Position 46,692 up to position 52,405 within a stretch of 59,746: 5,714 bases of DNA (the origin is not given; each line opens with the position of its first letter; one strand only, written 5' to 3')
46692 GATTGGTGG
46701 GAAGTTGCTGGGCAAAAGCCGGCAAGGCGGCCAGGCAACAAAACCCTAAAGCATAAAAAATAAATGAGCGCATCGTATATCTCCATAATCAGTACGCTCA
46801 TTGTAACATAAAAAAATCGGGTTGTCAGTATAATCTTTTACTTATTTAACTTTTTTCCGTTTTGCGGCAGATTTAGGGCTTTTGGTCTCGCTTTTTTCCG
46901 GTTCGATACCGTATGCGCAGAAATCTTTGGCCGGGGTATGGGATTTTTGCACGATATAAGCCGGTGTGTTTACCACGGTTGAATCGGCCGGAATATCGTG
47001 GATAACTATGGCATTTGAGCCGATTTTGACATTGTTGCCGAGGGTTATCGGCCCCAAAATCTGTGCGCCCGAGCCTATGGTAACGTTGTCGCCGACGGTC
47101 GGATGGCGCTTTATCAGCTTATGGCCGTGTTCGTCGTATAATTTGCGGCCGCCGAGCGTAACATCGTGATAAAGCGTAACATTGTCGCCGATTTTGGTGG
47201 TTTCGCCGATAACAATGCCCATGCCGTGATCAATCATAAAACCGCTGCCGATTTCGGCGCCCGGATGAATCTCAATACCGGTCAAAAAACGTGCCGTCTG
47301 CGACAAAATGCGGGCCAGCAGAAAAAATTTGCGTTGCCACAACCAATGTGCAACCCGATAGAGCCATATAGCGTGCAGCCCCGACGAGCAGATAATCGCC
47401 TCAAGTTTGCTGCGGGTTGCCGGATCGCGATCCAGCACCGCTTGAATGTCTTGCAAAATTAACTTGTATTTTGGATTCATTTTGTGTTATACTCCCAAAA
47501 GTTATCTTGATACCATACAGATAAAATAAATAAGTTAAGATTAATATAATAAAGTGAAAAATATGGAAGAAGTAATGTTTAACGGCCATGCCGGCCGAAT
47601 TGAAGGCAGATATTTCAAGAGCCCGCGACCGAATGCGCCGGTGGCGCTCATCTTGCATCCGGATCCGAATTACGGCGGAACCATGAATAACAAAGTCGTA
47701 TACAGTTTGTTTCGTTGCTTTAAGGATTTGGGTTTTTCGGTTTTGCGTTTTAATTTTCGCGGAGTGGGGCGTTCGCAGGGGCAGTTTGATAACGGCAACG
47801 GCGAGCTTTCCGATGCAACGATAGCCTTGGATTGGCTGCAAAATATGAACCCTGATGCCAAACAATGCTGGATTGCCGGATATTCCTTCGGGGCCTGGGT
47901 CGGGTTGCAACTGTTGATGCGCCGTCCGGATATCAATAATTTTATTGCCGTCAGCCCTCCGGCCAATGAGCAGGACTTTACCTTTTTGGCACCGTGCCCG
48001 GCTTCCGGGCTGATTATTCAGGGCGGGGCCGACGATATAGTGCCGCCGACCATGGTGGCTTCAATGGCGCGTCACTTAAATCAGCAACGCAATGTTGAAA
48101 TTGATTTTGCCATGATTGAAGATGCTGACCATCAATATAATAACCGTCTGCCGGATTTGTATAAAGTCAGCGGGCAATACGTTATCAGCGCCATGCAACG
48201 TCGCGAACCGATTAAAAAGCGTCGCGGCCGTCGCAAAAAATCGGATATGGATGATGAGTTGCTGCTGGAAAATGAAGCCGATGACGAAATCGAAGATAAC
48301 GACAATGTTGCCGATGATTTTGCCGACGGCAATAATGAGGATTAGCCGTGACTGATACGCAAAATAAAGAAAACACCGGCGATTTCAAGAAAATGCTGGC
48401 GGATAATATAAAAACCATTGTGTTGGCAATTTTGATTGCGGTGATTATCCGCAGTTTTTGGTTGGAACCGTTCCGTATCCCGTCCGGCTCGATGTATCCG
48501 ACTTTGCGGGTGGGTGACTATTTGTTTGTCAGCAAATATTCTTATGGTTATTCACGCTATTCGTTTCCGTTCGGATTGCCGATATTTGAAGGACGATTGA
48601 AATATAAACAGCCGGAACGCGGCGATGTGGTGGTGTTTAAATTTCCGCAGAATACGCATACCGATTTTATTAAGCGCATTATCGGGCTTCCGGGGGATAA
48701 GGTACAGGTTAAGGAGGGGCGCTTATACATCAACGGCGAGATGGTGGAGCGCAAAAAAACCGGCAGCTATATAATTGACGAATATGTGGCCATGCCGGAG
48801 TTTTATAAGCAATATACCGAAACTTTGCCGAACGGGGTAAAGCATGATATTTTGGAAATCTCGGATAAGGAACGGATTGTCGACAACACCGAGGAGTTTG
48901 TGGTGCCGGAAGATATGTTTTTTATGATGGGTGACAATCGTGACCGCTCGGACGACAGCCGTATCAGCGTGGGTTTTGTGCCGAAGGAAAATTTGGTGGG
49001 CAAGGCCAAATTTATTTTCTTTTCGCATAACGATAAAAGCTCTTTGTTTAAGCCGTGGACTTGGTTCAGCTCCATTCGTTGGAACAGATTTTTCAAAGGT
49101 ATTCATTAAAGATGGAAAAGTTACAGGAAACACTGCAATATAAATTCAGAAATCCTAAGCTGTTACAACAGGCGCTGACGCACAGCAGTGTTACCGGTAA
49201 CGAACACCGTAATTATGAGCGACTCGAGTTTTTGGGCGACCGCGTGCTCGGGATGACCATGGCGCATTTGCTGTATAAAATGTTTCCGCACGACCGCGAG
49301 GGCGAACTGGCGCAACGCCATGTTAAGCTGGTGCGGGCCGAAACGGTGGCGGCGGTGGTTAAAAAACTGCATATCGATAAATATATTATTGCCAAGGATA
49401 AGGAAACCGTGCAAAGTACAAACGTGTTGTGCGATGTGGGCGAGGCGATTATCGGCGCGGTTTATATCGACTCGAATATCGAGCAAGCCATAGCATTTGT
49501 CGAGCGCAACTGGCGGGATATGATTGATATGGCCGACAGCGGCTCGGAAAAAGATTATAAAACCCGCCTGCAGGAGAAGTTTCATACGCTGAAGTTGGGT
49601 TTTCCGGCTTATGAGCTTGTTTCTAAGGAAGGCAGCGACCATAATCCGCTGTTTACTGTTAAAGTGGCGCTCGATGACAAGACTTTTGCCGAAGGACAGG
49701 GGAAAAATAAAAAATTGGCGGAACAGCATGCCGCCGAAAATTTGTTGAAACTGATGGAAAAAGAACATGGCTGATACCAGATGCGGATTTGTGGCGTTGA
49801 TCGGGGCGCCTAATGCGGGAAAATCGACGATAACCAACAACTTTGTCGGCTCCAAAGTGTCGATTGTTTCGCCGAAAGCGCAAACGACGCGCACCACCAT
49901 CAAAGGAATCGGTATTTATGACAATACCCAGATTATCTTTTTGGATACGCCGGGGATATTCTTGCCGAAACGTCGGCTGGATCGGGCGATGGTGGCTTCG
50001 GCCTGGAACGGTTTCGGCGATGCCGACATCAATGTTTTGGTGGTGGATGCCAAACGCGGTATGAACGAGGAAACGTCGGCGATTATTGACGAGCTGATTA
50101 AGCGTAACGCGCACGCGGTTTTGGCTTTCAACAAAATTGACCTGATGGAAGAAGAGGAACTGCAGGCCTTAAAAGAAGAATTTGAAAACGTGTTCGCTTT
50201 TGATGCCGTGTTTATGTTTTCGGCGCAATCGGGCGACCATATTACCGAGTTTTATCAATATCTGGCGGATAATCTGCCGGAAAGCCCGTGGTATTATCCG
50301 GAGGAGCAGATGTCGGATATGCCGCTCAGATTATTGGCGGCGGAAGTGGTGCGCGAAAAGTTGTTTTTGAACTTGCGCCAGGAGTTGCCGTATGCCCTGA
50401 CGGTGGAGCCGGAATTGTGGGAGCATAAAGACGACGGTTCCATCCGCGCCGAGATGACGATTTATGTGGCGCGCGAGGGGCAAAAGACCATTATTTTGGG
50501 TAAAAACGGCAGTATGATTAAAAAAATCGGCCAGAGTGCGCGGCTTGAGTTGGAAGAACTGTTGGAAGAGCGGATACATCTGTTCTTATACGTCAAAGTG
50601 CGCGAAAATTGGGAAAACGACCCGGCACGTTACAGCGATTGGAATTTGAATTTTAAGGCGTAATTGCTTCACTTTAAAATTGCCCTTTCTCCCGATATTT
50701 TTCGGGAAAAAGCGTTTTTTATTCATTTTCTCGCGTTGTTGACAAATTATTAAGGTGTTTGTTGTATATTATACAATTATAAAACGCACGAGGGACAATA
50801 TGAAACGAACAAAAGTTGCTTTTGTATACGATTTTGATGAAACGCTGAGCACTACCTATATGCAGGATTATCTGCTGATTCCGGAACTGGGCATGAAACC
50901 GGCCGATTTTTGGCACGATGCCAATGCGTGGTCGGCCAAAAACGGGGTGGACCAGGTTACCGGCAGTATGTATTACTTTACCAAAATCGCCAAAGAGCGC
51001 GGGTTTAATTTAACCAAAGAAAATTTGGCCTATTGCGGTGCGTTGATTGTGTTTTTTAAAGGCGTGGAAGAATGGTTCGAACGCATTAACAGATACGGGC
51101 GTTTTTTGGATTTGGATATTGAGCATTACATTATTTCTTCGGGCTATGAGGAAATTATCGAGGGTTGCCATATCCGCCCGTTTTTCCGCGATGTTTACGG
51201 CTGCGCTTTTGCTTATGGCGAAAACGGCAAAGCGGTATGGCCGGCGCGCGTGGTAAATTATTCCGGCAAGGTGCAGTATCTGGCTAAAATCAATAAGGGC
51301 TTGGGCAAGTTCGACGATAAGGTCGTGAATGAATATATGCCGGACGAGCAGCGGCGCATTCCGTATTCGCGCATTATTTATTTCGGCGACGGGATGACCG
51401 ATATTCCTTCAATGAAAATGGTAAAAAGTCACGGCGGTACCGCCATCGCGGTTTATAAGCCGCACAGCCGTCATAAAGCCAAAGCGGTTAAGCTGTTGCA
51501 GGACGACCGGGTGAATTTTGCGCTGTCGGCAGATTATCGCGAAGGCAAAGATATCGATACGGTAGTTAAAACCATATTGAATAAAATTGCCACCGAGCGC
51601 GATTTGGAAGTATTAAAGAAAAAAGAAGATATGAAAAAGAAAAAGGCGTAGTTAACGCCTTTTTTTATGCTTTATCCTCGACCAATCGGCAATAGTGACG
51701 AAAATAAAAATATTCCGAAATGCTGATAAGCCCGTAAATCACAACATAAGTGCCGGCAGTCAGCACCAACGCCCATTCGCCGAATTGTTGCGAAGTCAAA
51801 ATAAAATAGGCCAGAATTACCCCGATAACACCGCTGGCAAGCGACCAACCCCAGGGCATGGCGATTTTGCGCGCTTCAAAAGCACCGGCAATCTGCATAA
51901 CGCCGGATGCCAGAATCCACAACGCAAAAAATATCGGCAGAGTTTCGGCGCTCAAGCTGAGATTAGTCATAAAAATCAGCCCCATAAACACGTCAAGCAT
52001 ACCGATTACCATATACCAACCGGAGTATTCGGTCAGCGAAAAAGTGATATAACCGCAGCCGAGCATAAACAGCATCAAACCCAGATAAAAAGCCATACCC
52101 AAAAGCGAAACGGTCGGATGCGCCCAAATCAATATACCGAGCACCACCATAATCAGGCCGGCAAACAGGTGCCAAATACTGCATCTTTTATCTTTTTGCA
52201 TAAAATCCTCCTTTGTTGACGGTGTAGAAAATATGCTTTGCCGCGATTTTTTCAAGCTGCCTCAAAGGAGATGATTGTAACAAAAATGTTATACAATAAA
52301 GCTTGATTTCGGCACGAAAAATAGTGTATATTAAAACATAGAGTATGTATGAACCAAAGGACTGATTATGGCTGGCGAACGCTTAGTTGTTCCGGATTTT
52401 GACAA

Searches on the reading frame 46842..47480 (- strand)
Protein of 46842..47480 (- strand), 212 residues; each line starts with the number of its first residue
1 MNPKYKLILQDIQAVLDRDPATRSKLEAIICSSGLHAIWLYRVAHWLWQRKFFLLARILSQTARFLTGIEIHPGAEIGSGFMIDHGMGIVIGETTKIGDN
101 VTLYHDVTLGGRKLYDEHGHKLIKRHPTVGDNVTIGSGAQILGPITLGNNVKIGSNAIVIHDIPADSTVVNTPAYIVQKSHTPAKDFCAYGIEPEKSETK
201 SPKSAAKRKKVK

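Call 14: search_protein_families(library=pfam, proteins=[window:46842-47480:-], max_evalue=0.001)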
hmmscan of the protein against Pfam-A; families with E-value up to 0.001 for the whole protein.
window:46842-47480:- (212 aa): 4 families
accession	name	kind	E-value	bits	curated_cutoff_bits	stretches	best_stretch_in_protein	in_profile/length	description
PF00132.30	Hexapep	-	4.1e-15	55.2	27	1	126-160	1-35/36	Bacterial transferase hexapeptide (six repeats)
PF25084.1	LbH_EIF2B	-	1.6e-05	25.3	54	0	60-158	13-104/105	EIF2B subunit epsilon LbH domain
PF14602.12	Hexapep_2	-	9.6e-05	22.5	27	1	128-159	3-32/34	Hexapeptide repeat of succinyl-transferase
PF06426.19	SATase_N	-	0.00028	21.6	21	1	8-38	73-103/105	Serine acetyltransferase, N-terminal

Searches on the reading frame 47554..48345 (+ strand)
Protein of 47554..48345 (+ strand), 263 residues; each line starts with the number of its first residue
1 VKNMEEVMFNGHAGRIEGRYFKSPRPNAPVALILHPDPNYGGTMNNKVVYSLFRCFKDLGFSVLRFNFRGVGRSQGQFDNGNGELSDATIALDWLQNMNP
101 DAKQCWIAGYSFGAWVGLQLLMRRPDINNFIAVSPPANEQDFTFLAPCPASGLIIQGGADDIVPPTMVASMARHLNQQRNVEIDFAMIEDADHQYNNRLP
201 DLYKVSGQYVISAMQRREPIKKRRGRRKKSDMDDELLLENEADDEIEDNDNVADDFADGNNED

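Call 14: search_protein_families(library=pfam, proteins=[window:47554-48345:+], max_evalue=0.001)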
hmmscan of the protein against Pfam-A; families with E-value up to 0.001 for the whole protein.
window:47554-48345:+ (263 aa): 7 families
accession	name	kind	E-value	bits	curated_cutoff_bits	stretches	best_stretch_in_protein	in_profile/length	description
PF00561.26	Abhydrolase_1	-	6.5e-10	39.5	25.8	1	41-139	8-106/245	alpha/beta hydrolase fold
PF12146.15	Hydrolase_4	-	8.8e-10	38.7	27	1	52-138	23-112/239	Serine aminopeptidase, S33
PF00326.27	Peptidase_S9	-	2.4e-09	37.5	22.6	0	55-127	9-88/213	Prolyl oligopeptidase family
PF02129.25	Peptidase_S15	-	8.5e-08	32.6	23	1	26-149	15-143/262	X-Pro dipeptidyl-peptidase (S15 family)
PF12697.13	Abhydrolase_6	-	7.5e-06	27.2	26.3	1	58-148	25-107/217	Alpha/beta hydrolase family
PF01738.24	DLH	-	1.5e-05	25.1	21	1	86-201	79-194/217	Dienelactone hydrolase family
PF20408.4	Abhydrolase_11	-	5.1e-05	23.5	27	1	41-198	12-170/193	Alpha/beta hydrolase domain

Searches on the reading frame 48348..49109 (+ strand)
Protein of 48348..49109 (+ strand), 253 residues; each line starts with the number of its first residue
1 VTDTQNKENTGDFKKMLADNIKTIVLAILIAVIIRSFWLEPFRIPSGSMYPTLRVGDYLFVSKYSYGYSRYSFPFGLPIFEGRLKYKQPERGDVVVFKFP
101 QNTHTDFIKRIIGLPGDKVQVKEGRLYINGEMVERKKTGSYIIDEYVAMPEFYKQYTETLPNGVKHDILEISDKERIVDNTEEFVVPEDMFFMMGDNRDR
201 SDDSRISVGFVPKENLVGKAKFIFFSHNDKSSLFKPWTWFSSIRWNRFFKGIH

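Call 14: search_protein_families(library=pfam, proteins=[window:48348-49109:+], max_evalue=0.001)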
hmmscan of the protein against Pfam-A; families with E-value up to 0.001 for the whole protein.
window:48348-49109:+ (253 aa): 1 family
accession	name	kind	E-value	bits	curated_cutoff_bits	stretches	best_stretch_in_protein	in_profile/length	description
PF10502.14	Peptidase_S26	-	4.8e-55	186.5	22.9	1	19-225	3-168/168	Signal peptidase, peptidase S26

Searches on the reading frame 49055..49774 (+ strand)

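Call 14: search_protein_families(library=pfam, proteins=[window:49055-49774:+], max_evalue=0.001)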
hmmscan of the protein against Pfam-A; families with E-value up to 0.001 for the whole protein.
window:49055-49774:+ (239 aa): 4 families
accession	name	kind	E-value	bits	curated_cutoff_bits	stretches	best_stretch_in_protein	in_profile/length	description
PF14622.11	Ribonucleas_3_3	-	6.7e-28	97.9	35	1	33-152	1-123/128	Ribonuclease-III-like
PF00636.31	Ribonuclease_3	-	3.3e-20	73.2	27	1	55-140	1-101/102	Ribonuclease III domain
PF00035.32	dsrm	-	1.1e-16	61.5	23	1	168-232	1-64/66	Double-stranded RNA binding motif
PF14709.13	DND1_DSRM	-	0.00059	20.5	25.7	0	179-232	14-77/80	double strand RNA binding domain from DEAD END PROTEIN 1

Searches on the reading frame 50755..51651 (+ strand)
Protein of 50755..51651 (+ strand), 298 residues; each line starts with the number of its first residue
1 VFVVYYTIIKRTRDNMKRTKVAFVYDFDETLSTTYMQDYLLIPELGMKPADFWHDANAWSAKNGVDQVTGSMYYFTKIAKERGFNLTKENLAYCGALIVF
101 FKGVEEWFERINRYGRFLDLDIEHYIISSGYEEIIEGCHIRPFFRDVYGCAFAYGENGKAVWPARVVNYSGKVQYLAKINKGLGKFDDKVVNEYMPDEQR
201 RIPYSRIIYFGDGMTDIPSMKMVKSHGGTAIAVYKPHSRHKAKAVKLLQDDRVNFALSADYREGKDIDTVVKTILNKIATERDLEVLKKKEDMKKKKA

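Call 14: search_protein_families(library=pfam, proteins=[window:50755-51651:+], max_evalue=0.001)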
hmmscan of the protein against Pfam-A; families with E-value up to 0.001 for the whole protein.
window:50755-51651:+ (298 aa): 1 family
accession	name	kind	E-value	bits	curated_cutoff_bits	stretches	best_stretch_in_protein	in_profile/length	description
PF12710.13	HAD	-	6.8e-08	33.6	27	1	24-221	2-189/189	haloacid dehalogenase-like hydrolase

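Call 102: search_protein_families(library=padloc, proteins=[window:50755-51651:+], max_evalue=0.01)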
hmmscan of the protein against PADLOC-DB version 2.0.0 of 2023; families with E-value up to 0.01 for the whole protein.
window:50755-51651:+ (298 aa): 3 families
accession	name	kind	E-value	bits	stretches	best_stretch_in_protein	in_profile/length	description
PDLC05002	PDC-S34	-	1.2e-103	344.5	1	17-292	3-280/284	-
PDLC05001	PDC-S34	-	1.2e-84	282.5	1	15-292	10-286/384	-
PDLC05000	PDC-S34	-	8.9e-83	276.8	1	20-293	3-275/416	-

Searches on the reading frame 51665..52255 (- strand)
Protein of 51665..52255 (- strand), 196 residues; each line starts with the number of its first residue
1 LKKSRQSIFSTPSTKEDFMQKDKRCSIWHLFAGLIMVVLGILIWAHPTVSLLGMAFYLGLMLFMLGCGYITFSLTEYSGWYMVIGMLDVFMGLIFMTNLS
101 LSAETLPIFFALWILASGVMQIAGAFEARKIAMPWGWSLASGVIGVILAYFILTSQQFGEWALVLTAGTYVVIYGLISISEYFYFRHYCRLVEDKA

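Call 14: search_protein_families(library=pfam, proteins=[window:51665-52255:-], max_evalue=0.001)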
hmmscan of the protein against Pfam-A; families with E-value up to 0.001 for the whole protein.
window:51665-52255:- (196 aa): 1 family
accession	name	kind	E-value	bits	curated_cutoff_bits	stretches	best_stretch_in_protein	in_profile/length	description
PF03729.18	DUF308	-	2.1e-15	57.1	25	2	83-154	1-73/73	Short repeat of unknown function (DUF308)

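Call 102: search_protein_families(library=padloc, proteins=[window:51665-52255:-], max_evalue=0.01)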
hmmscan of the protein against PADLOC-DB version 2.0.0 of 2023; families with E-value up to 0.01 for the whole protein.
window:51665-52255:- (196 aa): 0 families
